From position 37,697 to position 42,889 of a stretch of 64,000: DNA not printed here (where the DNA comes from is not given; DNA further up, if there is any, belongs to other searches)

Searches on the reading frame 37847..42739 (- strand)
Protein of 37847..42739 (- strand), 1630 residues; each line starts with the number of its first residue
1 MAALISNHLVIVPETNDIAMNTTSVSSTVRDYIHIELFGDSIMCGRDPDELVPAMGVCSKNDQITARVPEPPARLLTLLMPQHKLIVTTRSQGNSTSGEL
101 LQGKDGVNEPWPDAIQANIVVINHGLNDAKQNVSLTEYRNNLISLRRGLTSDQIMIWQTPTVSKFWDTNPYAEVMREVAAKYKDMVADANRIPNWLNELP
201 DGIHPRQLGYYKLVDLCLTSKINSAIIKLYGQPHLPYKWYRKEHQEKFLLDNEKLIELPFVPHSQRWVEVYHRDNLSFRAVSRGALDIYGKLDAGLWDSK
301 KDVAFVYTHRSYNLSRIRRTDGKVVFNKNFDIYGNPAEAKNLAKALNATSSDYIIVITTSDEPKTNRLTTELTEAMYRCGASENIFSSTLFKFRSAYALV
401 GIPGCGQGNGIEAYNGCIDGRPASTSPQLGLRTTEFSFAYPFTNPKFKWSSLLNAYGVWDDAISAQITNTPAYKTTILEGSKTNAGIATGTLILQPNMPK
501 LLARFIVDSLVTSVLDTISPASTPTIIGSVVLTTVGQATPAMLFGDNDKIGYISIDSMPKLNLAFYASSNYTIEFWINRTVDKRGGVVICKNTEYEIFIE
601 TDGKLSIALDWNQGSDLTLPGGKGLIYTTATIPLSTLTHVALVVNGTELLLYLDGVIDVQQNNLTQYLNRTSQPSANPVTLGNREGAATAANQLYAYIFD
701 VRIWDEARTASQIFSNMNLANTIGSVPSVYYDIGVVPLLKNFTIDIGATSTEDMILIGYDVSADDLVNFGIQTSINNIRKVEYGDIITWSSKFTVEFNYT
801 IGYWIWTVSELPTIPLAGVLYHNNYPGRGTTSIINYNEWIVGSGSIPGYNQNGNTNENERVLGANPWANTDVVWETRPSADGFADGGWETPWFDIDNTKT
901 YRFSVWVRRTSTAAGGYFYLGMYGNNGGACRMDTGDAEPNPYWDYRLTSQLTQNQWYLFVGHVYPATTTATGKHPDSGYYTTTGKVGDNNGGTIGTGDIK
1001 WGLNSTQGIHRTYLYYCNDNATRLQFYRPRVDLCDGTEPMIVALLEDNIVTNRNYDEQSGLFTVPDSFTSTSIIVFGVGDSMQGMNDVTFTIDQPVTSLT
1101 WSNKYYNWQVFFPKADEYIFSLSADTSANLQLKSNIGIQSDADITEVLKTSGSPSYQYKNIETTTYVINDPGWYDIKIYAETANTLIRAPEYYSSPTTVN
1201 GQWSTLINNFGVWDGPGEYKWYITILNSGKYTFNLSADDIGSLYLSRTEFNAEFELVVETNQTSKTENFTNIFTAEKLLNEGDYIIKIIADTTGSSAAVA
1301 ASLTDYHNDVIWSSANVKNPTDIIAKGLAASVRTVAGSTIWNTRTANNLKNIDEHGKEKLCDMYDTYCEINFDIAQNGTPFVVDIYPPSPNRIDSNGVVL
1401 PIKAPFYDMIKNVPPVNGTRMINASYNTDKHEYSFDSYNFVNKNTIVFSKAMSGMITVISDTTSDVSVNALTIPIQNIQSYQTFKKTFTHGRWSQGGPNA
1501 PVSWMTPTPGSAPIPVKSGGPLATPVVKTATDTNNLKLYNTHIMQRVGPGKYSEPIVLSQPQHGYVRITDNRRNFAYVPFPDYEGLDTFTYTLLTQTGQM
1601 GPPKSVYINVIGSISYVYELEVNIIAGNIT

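Call 72: search_protein_families(library=pfam, proteins=[window:37847-42739:-], max_evalue=0.001)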
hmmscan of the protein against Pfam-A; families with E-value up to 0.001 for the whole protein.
window:37847-42739:- (1630 aa): 3 families
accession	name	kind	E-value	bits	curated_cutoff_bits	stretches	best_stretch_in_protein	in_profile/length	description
PF13385.13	Laminin_G_3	-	5.7e-18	65.9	27.6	1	567-713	15-150/151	Concanavalin A-like lectin/glucanases superfamily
PF15711.10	ILEI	-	2.8e-11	44.2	27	1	312-404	3-89/90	Interleukin-like EMT inducer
PF13472.12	Lipase_GDSL_2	-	2.9e-11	44.6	32.9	1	37-210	1-176/178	GDSL-like Lipase/Acylhydrolase family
